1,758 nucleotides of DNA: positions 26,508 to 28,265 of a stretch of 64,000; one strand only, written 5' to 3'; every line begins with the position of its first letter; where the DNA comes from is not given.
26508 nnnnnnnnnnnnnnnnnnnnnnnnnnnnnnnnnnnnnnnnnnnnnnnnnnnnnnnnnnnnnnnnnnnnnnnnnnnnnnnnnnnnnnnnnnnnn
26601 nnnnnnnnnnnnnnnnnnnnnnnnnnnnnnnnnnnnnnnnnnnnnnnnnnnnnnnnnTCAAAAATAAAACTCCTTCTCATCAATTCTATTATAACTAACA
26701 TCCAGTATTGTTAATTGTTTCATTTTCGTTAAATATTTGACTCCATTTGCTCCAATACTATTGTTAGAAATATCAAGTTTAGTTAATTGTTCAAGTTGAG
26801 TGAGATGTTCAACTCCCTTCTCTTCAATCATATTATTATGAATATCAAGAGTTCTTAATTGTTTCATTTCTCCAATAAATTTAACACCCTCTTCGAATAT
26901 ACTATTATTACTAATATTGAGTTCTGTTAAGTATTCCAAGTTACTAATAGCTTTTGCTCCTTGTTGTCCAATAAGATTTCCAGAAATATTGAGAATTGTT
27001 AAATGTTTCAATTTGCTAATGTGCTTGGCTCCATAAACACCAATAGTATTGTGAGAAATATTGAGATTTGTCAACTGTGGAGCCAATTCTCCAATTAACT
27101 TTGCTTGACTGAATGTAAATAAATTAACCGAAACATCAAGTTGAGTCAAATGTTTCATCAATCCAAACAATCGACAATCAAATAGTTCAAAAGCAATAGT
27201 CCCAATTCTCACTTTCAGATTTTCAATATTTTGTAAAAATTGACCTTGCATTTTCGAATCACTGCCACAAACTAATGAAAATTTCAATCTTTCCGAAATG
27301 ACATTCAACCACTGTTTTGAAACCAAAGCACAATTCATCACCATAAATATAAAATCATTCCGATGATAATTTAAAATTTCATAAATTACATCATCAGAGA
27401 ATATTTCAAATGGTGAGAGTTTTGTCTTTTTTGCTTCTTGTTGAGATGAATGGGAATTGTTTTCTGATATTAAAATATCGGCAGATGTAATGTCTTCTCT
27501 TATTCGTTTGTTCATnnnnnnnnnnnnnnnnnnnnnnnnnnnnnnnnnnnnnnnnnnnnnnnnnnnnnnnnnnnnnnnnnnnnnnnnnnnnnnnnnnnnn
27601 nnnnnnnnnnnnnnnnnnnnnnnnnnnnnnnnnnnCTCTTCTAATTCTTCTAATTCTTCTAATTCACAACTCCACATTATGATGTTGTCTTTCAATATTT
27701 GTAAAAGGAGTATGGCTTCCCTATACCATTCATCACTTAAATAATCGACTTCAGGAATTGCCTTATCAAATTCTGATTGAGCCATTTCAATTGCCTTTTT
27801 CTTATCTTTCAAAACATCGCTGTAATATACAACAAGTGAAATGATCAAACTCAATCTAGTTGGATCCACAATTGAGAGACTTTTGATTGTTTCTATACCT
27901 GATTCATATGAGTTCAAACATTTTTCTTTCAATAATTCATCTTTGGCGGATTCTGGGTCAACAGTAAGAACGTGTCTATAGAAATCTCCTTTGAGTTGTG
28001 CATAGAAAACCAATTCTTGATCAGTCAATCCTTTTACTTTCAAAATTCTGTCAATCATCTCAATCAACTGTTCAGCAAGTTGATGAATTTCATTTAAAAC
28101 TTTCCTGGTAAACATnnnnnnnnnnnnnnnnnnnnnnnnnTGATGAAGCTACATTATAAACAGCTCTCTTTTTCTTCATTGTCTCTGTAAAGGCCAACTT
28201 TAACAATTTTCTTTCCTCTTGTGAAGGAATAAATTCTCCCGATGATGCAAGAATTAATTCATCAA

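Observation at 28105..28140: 14-3-3 gene whose two halves cannot be joined by any canonical splice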

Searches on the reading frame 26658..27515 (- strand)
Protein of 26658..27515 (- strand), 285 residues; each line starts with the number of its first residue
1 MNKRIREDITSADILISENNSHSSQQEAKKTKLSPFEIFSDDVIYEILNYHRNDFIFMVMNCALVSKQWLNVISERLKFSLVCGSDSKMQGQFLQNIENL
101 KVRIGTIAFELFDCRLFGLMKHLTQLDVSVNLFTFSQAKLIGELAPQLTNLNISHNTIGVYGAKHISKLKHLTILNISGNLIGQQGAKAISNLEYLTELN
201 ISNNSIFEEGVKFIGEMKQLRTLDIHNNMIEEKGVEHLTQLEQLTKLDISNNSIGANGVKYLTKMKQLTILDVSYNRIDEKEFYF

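Call 9: find_encoding_contigs(protein=window:26658-27515:-, flank=3000, max_places=5)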
Protein window:26658-27515:- (285 aa): no gene with exactly this product is on record in the collection.

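Call 40: search_protein_families(library=pfam, proteins=[window:26658-27515:-], max_evalue=0.0001)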
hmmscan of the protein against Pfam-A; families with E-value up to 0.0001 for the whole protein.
window:26658-27515:- (285 aa): 6 families
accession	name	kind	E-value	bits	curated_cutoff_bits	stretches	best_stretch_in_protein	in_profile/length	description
PF13855.12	LRR_8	-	5.7e-19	68.1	27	2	146-206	1-61/61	Leucine rich repeat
PF13516.12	LRR_6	-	1.9e-17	62.3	23.4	0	170-191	3-24/24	Leucine Rich repeat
PF12799.13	LRR_4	-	9e-16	58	27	1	146-182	1-36/44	Leucine Rich repeats (2 copies)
PF00560.39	LRR_1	-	1.3e-15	54.6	20.6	0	196-214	2-20/23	Leucine Rich Repeat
PF23598.1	LRR_14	-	8.8e-13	48.2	40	1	159-280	36-153/353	Leucine-rich repeat region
PF25013.1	LRR_Zer-1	-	3.6e-07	30.8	27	1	165-260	3-104/137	Zer-1-like, Leucine-rich repeats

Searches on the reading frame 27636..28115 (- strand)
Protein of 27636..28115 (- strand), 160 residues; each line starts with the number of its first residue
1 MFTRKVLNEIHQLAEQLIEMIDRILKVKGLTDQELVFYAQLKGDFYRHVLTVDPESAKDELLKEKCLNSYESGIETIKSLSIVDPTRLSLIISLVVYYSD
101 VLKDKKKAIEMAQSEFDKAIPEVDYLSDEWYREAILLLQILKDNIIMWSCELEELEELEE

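Call 10: find_encoding_contigs(protein=window:27636-28115:-, flank=3000, max_places=5)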
Protein seq(160 aa) (160 aa): no gene with exactly this product is on record in the collection.
